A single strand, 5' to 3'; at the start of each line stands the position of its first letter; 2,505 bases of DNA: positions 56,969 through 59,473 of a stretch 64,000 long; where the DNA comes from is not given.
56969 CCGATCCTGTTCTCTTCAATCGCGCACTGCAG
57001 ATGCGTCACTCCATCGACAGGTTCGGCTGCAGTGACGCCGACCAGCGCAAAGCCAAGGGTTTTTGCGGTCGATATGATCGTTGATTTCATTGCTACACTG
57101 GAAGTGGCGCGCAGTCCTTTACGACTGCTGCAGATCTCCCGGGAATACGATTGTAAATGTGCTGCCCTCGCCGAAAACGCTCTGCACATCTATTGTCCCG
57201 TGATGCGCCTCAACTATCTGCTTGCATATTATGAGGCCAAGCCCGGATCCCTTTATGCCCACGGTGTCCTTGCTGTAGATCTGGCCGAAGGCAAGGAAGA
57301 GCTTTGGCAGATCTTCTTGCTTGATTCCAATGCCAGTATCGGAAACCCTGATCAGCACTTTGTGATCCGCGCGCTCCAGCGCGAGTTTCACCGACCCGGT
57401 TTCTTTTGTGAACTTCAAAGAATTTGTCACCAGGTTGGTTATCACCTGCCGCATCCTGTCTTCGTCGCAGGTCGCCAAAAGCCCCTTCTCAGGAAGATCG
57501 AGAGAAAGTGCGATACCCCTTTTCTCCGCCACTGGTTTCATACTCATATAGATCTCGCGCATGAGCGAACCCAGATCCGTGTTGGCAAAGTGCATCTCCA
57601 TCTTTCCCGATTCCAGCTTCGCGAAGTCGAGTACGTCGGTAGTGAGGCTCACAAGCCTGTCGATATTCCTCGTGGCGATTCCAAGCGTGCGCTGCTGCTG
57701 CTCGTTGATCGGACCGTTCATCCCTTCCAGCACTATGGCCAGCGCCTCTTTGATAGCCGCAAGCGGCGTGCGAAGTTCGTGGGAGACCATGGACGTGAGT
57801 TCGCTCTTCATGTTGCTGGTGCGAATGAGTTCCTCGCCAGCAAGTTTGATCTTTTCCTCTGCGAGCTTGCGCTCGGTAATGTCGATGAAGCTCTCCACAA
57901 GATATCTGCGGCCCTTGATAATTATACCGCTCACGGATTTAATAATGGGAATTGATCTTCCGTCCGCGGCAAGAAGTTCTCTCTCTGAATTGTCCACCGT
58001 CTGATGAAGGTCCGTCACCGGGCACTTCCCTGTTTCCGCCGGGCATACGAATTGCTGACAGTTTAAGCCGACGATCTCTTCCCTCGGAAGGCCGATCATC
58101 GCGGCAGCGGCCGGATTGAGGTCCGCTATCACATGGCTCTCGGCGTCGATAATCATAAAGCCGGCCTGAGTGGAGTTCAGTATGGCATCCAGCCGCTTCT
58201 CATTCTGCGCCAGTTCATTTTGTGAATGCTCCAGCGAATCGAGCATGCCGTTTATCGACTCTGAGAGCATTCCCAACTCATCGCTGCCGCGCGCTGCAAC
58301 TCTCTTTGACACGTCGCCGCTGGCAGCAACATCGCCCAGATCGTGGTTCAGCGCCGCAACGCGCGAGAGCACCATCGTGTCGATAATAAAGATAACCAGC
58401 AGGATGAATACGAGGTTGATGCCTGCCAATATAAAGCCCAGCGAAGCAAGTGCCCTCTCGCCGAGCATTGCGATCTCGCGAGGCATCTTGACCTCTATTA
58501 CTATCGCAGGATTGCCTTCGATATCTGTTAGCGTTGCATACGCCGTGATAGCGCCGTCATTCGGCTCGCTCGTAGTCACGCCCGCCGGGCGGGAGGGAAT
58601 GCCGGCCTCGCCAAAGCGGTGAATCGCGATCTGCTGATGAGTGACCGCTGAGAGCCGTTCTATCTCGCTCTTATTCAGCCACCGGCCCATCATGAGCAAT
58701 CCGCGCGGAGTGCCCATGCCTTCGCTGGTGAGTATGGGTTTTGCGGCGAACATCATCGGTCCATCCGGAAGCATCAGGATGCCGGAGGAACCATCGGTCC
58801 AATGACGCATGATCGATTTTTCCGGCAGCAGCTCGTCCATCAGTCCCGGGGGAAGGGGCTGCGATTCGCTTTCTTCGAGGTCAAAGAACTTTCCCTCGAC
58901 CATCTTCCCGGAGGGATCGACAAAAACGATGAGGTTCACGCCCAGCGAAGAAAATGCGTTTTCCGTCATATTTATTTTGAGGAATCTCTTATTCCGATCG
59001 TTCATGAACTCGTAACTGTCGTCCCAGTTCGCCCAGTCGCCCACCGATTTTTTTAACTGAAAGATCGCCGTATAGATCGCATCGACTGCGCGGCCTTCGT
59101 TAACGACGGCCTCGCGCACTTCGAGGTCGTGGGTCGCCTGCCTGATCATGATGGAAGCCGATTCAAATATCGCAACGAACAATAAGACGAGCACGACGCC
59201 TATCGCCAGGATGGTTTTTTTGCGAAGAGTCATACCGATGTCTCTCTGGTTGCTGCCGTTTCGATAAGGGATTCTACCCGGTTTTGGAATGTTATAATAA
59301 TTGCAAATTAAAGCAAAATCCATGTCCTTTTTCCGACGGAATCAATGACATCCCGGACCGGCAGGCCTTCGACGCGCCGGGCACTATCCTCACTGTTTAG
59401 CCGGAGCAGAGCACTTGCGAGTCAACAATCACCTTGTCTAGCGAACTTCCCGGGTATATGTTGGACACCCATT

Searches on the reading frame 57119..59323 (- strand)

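Call 73: search_protein_families(library=pfam, proteins=[window:57119-59323:-], max_evalue=0.00001)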
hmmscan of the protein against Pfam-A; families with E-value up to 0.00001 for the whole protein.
window:57119-59323:- (734 aa): 5 families
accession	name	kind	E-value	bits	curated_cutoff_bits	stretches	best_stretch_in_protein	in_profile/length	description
PF05228.19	CHASE4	-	2.2e-38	132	26.2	1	86-234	5-139/140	CHASE4 domain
PF02518.31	HATPase_c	-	1.1e-28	100.3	26.4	1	620-728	2-108/111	Histidine kinase-, DNA gyrase B-, and HSP90-like ATPase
PF00512.31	HisKA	-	1.1e-15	57.9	26.9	1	505-573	1-66/66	His Kinase A (phospho-acceptor) domain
PF13426.13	PAS_9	-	3.7e-11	43.6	27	1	388-484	3-103/103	PAS domain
PF00672.30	HAMP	-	3.8e-07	30.8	25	1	334-365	21-52/53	HAMP domain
